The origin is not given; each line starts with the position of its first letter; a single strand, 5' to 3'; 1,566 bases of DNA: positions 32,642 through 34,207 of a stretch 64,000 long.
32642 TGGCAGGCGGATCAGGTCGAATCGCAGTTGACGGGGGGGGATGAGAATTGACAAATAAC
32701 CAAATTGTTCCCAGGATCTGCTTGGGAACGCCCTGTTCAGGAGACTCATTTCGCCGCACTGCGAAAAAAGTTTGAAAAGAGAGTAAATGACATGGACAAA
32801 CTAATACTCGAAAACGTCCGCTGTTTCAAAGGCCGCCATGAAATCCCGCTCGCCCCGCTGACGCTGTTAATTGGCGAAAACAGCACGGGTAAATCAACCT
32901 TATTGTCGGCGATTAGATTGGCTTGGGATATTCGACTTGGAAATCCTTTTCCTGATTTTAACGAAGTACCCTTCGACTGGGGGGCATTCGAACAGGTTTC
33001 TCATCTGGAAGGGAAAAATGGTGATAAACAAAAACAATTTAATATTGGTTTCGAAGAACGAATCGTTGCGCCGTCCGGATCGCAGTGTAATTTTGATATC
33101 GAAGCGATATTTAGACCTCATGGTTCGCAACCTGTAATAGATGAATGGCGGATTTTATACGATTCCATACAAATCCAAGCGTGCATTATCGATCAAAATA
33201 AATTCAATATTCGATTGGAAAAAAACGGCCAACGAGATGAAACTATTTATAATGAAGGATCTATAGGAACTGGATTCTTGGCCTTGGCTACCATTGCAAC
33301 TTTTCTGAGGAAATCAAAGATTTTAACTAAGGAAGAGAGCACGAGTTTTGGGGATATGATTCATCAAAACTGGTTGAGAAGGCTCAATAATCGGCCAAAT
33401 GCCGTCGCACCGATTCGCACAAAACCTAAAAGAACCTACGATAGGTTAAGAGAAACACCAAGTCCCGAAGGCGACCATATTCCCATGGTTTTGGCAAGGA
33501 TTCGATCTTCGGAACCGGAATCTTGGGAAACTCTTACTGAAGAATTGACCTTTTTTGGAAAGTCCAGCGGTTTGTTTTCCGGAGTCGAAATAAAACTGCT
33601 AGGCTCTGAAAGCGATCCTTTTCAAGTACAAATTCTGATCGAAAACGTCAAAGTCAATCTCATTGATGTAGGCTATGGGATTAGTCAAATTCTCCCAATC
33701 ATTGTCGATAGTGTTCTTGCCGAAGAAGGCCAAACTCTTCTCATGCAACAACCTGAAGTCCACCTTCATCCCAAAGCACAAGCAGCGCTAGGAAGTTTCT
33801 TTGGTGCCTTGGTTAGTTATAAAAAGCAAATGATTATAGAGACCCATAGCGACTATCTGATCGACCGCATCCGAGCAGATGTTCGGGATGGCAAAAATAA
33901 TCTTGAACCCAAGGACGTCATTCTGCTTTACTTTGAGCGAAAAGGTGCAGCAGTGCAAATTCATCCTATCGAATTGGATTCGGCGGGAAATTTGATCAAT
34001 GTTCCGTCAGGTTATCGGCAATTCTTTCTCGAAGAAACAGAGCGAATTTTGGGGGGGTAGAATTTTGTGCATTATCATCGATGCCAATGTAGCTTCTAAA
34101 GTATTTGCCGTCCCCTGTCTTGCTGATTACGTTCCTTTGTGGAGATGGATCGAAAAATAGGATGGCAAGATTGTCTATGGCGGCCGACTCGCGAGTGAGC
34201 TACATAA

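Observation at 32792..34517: Low-GC two-gene island: AAA_21/ABC-type ATPase plus a small PIN-like nuclease ORF; candidate uncharacterised defence/abortive-infection module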

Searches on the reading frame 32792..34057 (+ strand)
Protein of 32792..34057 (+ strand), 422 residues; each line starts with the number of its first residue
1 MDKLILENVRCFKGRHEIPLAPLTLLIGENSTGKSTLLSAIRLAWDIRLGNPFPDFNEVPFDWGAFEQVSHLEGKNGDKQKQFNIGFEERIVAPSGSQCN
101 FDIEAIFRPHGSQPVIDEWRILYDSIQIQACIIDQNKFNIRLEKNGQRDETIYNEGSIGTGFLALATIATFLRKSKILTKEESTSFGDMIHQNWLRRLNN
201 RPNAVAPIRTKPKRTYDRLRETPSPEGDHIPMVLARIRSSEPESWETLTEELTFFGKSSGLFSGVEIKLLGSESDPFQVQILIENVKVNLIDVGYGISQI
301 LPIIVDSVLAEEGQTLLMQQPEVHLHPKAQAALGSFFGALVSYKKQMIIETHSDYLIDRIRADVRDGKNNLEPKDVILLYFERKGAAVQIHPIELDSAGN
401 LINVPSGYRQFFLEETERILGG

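Call 5: search_protein_families(library=pfam, proteins=[window:32792-34057:+], max_evalue=1)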
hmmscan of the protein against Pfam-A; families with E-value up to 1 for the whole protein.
window:32792-34057:+ (422 aa): 11 families
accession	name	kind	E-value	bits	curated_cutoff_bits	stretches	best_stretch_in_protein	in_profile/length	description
PF13175.12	AAA_15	-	5.9e-24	85.8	32.1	2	270-357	291-374/374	AAA ATPase domain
PF13304.12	AAA_21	-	1.6e-16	61.7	27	2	287-358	232-304/304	AAA domain, putative AbiEii toxin, Type IV TA system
PF13476.12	AAA_23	-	1.9e-08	35.7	27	1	3-87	1-79/201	AAA domain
PF13555.12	AAA_29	-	1.8e-05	24.8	27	1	3-41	3-42/61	P-loop containing region of AAA domain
PF11398.14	DUF2813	-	0.00021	21.3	21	1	12-45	11-46/372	Protein of unknown function (DUF2813)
PF12476.13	DUF3696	-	0.0008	20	22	1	372-407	2-40/52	Protein of unknown function (DUF3696)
PF02463.25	SMC_N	-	0.0028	17.5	40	1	2-42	3-45/220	RecF/RecN/SMC N terminal domain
PF00005.33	ABC_tran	-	0.046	14.8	25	1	23-41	13-31/137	ABC transporter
PF13481.12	AAA_25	-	0.07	13.2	27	1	18-57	30-66/195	AAA domain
PF13514.12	AAA_27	-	0.091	12.8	22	1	21-42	26-47/206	AAA domain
PF13191.12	AAA_16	-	0.19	12.6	32.6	1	19-42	22-45/167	AAA ATPase domain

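Call 6: search_protein_families(library=padloc, proteins=[window:32792-34057:+], max_evalue=1)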
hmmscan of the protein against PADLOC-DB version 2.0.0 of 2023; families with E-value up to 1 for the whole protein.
window:32792-34057:+ (422 aa): 138 families (the best 25 are shown)
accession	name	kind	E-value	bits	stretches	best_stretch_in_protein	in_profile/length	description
PDLC03878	NsnB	-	7.3e-49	165.4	1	1-408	2-331/345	-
PDLC04707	PDC-M55A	-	7.3e-36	122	1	2-416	4-406/421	-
PDLC04148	HEC-03B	-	3.6e-29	100.1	2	160-408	175-433/458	-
PDLC02979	AriA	-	7.6e-26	89.8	2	272-357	290-373/373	-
PDLC02980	AriA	-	1.7e-18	65.7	2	138-358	74-304/304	-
PDLC04179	HEC-01A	-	8.7e-14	49.5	2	224-361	274-409/459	-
PDLC00062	GajA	-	2.7e-13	47.3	2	3-65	5-66/639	AAA ATPase domain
PDLC04178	HEC-01A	-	1.9e-12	44.9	2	6-251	14-223/399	-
PDLC02358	Old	-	2.8e-12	44.2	2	2-44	5-46/578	Old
PDLC04177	HEC-01A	-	8.8e-12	42.7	2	293-361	277-344/393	-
PDLC04033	PD-T4-4_A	-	1.1e-11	42.7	1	309-359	322-372/460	-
PDLC00067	GajA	-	1.1e-11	42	2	316-357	308-346/604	AAA ATPase domain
PDLC00092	GajA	-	1.3e-11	41.7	2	3-52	5-54/604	AAA ATPase domain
PDLC00091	GajA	-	2.6e-11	41.1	2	2-44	4-47/627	AAA ATPase domain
PDLC04135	mad3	-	8.5e-11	40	2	2-49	3-50/374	mads_3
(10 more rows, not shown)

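Call 7: search_protein_families(library=ncbifam, proteins=[window:32792-34057:+], max_evalue=1)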
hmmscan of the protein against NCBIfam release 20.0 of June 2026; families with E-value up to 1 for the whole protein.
window:32792-34057:+ (422 aa): 22 families
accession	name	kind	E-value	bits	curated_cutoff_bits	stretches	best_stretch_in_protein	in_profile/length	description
NF047739.1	antiphage_MADS3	equivalog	2.7e-08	33.4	420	2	6-46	7-46/427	methylation-associated defense system AAA family ATPase MAD3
NF053563.1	Rkd4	equivalog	4.2e-05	21.9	860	1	2-44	4-46/747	arcadin-4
NF041760.1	PtuA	equivalog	9.9e-05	21.4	500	1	2-42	53-93/524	retron Ec78 anti-phage system effector ATPase PtuA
NF000355.4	ribo_prot_ABC_F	equivalog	0.00017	20.6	380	1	25-42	343-360/499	ribosomal protection-like ABC-F family protein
TIGR03185.1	DNA_S_dndD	equivalog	0.00029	19.4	245.85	1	2-44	4-51/650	DNA sulfur modification protein DndD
TIGR00611.2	recf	equivalog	0.00035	19.8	172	1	2-45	2-45/339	DNA replication/repair protein RecF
NF045780.1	TrlF_fam_ATP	equivalog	0.0013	17.6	350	1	17-91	304-378/944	TrlF family AAA-like ATPase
NF038234.1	retron_eff_Eco8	equivalog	0.0013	17.4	250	1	7-42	9-44/679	retron Eco8 family effector endonuclease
NF000168.2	ABCF_Msr_all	exception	0.0075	14.9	680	0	23-42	324-343/487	Msr family ABC-F type ribosomal protection protein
TIGR00618.1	sbcc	subfamily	0.014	13.3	478.5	1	3-44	5-50/1043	exonuclease subunit SbcC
TIGR03873.1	F420-0_ABC_ATP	hypoth_equivalog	0.017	14.4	372.4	0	18-41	24-47/256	putative F420-0 ABC transporter ATP-binding protein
NF040873.1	AztA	equivalog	0.02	14.4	220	1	17-41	14-38/191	zinc ABC transporter ATP-binding protein AztA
NF008409.0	PRK11231.1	equivalog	0.051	12.9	375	1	17-41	24-48/255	Fe(3+) dicitrate ABC transporter ATP-binding protein FecE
NF010680.0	PRK14079.1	equivalog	0.059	12.4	386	1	9-45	11-47/349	recombination protein F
TIGR01166.1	cbiO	subfamily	0.061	12.8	211.8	0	20-41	17-38/190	cobalt ABC transporter, ATP-binding protein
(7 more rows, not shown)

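Call 9: find_homologous_proteins(query=window:32792-34057:+, max_evalue=1e-10)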
Query window:32792-34057:+ (422 aa): 6349 proteins with E <= 1e-10 among 8000 candidates; the best 120 are listed.
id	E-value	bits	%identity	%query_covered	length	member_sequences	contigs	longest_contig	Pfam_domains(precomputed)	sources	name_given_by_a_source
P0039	1.2e-282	955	100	100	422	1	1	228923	PF13175.13,PF13476.13,PF13555.13,PF13304.13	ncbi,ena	-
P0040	3.5e-127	443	51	97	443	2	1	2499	PF13175.13,PF13476.13,PF13304.13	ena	-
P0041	1.6e-126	441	51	100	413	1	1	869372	PF13175.13,PF13476.13,PF13304.13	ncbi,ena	-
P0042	1.9e-126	440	51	100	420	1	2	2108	PF13175.13,PF13304.13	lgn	-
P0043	7.1e-126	438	51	100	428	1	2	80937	PF13175.13,PF13476.13,PF13304.13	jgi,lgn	jgi:predicted ATPase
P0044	2.1e-125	437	50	100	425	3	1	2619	PF13175.13,PF13476.13,PF13304.13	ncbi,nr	ncbi:MAG: AAA family ATPase [Acidobacteria bacterium]|nr:AAA family ATPase [Acidobacteriota bacteriu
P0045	3.6e-124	433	50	100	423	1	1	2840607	PF13175.13,PF13304.13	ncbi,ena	-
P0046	2.1e-123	430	50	100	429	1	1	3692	PF11398.15,PF13175.13,PF13476.13,PF13304.13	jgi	-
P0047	4.8e-123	429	49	100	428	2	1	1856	PF13175.13,PF13476.13,PF13555.13,PF13304.13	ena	-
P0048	5.1e-123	429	51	100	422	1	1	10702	PF13175.13,PF13476.13,PF13304.13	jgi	jgi:hypothetical protein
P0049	8.0e-122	425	49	100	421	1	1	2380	PF13175.13,PF13304.13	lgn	-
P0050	1.0e-121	425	50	100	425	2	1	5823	PF13175.13,PF13476.13,PF13304.13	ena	-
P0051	3.0e-121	423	50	100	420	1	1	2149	PF13175.13,PF13476.13,PF13304.13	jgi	jgi:hypothetical protein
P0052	3.3e-121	423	49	100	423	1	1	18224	PF13175.13,PF13476.13,PF13555.13,PF13304.13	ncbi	-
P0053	2.5e-120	420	50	100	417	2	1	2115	PF13175.13,PF13476.13,PF13304.13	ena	-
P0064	3.2e-115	403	48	100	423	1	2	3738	PF12476.14,PF13175.13,PF13304.13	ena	-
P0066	2.7e-114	400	48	100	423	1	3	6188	PF12476.14,PF13175.13,PF13476.13,PF13304.13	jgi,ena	-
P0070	7.4e-113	395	49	100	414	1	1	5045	PF12476.14,PF13175.13,PF13304.13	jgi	jgi:hypothetical protein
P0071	1.3e-112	395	49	100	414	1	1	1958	PF12476.14,PF13175.13,PF13304.13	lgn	-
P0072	1.5e-112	394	48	100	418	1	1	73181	PF12476.14,PF13175.13,PF13304.13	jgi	jgi:hypothetical protein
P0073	1.6e-111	391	46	100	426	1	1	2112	PF12476.14,PF13175.13,PF13304.13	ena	-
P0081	1.2e-108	382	47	100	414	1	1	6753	PF12476.14,PF13175.13,PF13304.13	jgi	jgi:hypothetical protein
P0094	9.3e-107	375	46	100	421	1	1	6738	PF12476.14,PF13175.13,PF13304.13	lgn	-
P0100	3.7e-106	373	44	100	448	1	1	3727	PF12476.14,PF13175.13,PF13476.13,PF13304.13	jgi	jgi:hypothetical protein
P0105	1.2e-105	372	47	100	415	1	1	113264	PF12476.14,PF13175.13,PF13476.13,PF13304.13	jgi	jgi:predicted ATPase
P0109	2.2e-105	371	43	100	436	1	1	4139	PF12476.14,PF13175.13,PF13304.13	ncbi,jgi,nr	ncbi:DUF3696 domain-containing protein [Candidatus Sumerlaeota bacterium]|nr:DUF3696 domain-containi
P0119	9.9e-105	369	46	100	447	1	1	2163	PF12476.14,PF11398.15,PF13175.13,PF13476.13,PF13304.13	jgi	jgi:putative AbiEii toxin of type IV toxin-antitoxin system/AAA ATPase-like protein/uncharacterized 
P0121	1.0e-104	369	44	100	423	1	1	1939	PF12476.14,PF13175.13,PF13304.13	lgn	-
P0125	2.0e-104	368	45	100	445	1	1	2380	PF12476.14,PF13175.13,PF13304.13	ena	-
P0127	2.6e-104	367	44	100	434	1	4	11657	PF12476.14,PF13175.13,PF13304.13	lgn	-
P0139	1.6e-103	365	46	100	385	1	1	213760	PF12476.14,PF13175.13,PF13476.13,PF13304.13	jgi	jgi:predicted ATPase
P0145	2.5e-103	364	44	100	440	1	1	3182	PF12476.14,PF13175.13,PF13476.13,PF13304.13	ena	-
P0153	1.0e-102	362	44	100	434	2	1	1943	PF12476.14,PF13175.13,PF13304.13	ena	-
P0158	2.1e-102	361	43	100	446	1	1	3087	PF12476.14,PF13175.13,PF13304.13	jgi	jgi:predicted ATPase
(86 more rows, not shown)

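Call 11: find_encoding_contigs(protein=P0039, flank=6000, max_places=3)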
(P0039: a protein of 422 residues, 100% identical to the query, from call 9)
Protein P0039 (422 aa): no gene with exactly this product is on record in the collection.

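Call 17: list_cluster_members(proteins=[P0039, P0026, P0045])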
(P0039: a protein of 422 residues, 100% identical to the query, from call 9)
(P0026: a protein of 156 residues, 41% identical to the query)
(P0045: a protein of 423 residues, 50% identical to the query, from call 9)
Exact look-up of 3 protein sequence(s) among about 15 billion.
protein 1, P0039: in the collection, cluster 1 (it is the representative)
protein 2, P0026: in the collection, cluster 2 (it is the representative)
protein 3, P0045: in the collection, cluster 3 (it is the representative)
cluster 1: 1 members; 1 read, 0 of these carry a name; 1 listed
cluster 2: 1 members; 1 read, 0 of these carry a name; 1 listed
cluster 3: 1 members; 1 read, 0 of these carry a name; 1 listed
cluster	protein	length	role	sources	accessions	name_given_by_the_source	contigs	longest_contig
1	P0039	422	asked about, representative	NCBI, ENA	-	-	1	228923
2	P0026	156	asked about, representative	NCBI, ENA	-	-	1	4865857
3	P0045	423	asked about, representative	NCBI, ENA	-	-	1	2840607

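Call 53: search_solved_structures(query=A2, max_evalue=0.001)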
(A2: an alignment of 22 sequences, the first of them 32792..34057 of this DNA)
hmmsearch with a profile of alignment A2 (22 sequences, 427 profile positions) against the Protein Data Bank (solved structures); distinct sequences matched with E-value up to 0.001: 4.
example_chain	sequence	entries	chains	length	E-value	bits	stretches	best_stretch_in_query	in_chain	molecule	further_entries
6p74_A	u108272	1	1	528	5.6e-11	45.5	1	315-386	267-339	Putative ATP-dependent endonuclease of the OLD family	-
8ee4_A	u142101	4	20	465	1.9e-05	27.3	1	2-44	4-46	PtuA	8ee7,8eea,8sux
9nnb_C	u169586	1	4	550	0.00019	24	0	317-363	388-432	Retron I-A effector PtuA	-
9nnk_C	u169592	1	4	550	0.0002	23.9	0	317-363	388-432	Retreon I-A effector PtuA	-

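Call 54: search_dna_similar(query=window:32792-34057:+, collection=plasmids, mode=protein, max_rows=15)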
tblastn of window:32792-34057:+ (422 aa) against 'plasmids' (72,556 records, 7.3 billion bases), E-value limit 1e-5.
Records with a match: 70; places in all: 71; records where one place covers at least 80% of the query: 19.
Best place of each record, by identity: <60% 70.
By first word of the organism name: Bacillus 9; Aeromonas 6; Nostoc 5; Acinetobacter 5; Klebsiella 4; Campylobacter 3; Rhodococcus 2; Azotobacter 2; Leclercia 2; Planococcus 2; and 26 more.
By predicted mobility (MOB-suite, as given by PLSDB): non-mobilizable 36; conjugative 17; mobilizable 17.
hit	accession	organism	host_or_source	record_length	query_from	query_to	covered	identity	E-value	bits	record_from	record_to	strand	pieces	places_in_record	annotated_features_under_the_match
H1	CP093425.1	Bacillus pacificus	cell culture,sufu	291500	22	420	95%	26.4%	7e-19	97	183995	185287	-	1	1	DUF3696 domain-containing protein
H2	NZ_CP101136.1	Bacillus paranthracis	single cell,soil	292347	22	420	95%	26.4%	7e-19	97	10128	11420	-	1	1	DUF3696 domain-containing protein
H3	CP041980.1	Bacillus paranthracis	Homo sapiens,stool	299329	22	420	95%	26.4%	7e-19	97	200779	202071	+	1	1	DUF3696 domain-containing protein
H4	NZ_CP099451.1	Bacillus pacificus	chicken,assembly Genome,intestine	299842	22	420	95%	26.4%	7e-19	97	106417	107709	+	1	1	DUF3696 domain-containing protein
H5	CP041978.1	Bacillus pacificus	Homo sapiens,stool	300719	22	420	95%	26.4%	7e-19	97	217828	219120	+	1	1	DUF3696 domain-containing protein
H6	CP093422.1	Bacillus paranthracis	cell culture,sufu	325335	22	420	95%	26.4%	7e-19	97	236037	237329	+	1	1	DUF3696 domain-containing protein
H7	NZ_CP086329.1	Bacillus pacificus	single cell culture,sludge from ...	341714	22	420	95%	26.4%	7e-19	97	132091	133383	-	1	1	DUF3696 domain-containing protein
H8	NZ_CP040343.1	Bacillus cereus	Apostichopus japonicus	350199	22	420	95%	26.4%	7e-19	97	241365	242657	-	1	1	DUF3696 domain-containing protein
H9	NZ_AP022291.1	Aeromonas veronii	-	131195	18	421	96%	25.7%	2e-22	107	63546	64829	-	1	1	DUF3696 domain-containing protein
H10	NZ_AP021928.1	Aeromonas caviae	-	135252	18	421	96%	25.7%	2e-22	107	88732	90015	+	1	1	DUF3696 domain-containing protein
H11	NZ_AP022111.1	Aeromonas caviae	-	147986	18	421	96%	25.7%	2e-22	107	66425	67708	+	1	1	DUF3696 domain-containing protein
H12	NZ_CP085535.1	Aeromonas salmonicida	Brook charr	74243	18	421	96%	25.3%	5e-23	109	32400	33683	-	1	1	DUF3696 domain-containing protein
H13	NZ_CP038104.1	Aeromonas salmonicida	Salvelinus fontinalis,whole organism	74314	18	421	96%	25.3%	5e-23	109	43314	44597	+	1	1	DUF3696 domain-containing protein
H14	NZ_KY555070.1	Aeromonas salmonicida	-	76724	18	421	96%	25.3%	5e-23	109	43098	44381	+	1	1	DUF3696 domain-containing protein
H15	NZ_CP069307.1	Rhodococcus aetherivorans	monoisolate,Minnesota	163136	17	408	93%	26.0%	1e-19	99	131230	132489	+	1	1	DUF3696 domain-containing protein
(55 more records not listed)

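Call 56: get_annotated_region(hit=H9, flank=3500)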
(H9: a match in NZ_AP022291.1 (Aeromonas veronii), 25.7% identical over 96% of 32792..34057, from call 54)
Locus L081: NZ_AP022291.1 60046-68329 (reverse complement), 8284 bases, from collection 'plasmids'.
description: Aeromonas veronii strain WP9-W18-ESBL-04 plasmid pWP9-W18-ESBL-04_1, complete sequence
organism: Aeromonas veronii (NCBI taxid 654)
taxonomy: Bacteria; Pseudomonadota; Gammaproteobacteria; Aeromonadales; Aeromonadaceae; Aeromonas; Aeromonas veronii
host: -; source: -; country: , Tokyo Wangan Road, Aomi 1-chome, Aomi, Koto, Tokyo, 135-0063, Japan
typing (MOB-suite, as given by PLSDB): conjugative; replicon rep_cluster_1169; relaxase MOBF; mating-pair formation MPF_F
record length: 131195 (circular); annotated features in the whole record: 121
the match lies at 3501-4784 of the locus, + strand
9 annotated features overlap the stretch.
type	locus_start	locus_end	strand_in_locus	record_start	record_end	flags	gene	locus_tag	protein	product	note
CDS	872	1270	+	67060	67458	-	-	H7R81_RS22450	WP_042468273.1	DUF6088 family protein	-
CDS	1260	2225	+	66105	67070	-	-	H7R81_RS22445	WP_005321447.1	nucleotidyl transferase AbiEii/AbiGii toxin family protein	-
CDS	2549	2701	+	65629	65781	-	-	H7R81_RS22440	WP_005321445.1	Hok/Gef family protein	-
CDS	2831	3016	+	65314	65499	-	-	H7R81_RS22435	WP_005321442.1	hypothetical protein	-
CDS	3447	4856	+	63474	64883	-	-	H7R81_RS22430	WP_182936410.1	DUF3696 domain-containing protein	-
CDS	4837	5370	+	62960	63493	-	-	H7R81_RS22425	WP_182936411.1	hypothetical protein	-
CDS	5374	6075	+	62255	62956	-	-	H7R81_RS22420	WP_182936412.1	RNA ligase family protein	-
CDS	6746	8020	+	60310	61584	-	-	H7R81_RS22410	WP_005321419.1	metallophosphoesterase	-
CDS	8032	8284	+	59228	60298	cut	-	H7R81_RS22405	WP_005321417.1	GTPase-associated system all-helical protein GASH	-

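Call 57: get_annotated_region(hit=H1, flank=3500)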
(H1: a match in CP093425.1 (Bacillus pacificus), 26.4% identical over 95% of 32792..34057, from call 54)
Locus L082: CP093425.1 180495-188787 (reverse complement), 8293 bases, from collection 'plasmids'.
description: Bacillus pacificus strain MP6 plasmid p1, complete sequence
organism: Bacillus pacificus (NCBI taxid 2026187)
taxonomy: Bacteria; Bacillota; Bacilli; Bacillales; Bacillaceae; Bacillus; Bacillus pacificus
host: -; source: cell culture,sufu; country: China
typing (MOB-suite, as given by PLSDB): non-mobilizable; replicon rep_cluster_125,rep_cluster_1698; mating-pair formation MPF_T
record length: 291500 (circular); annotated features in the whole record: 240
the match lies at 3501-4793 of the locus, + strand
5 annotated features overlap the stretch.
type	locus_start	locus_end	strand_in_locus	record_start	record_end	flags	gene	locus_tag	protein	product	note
CDS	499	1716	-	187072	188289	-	-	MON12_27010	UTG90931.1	abortive infection system toxin AbiGii family protein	-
CDS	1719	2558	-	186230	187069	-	-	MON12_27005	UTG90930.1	abortive infection system antitoxin AbiGi family protein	-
CDS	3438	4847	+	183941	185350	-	-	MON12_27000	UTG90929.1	DUF3696 domain-containing protein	-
CDS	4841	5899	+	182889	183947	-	-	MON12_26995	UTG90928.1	hypothetical protein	-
CDS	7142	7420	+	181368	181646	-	-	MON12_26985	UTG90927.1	metalloregulator ArsR/SmtB family transcription factor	-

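Call 74: predict_structure(alignment_id=A2)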
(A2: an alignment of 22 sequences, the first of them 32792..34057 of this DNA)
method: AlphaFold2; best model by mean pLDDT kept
length: 422 residues; sequences in the alignment: 22
mean_pLDDT: 77.4   pTM: 0.80
mean pLDDT of the five models: 77.4, 77.4, 76.2, 75.4, 73.5
residues with pLDDT >= 90: 103; 70-90: 208; 50-70: 74; < 50: 37
segments of 3 or more residues with pLDDT < 50: 76-78, 156-160, 208-228, 273-275
pLDDT, mean of each block of 10 residues (from residue 1): 93 93 91 86 87 74 75 54 91 79 90 87 89 83 92 61 65 85 81 67 60 29 42 69 77 70 71 56 72 56 71 82 70 83 87 90 93 96 90 97 91 80 58
secondary structure, 60 per line:
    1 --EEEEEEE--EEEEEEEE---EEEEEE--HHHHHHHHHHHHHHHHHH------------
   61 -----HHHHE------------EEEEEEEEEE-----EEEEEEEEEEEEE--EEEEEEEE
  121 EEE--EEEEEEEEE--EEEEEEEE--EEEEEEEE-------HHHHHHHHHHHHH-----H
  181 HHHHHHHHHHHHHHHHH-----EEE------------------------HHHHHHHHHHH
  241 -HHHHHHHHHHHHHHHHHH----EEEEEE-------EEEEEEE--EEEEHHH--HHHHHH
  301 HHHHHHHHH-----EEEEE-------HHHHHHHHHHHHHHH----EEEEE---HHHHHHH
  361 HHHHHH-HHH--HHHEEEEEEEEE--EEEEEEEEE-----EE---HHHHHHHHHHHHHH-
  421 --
elements in order: E3-9 E12-19 E23-28 H31-48 H66-69 E83-92 E98-110 E113-123 E126-134 E137-144 E147-154 H162-174 H180-197 E203-205 H230-240 H242-259 E264-269 E277-283 E286-289 H295-309 E315-319 H327-341 E346-350 H354-366 E376-384 E387-395 H406-419
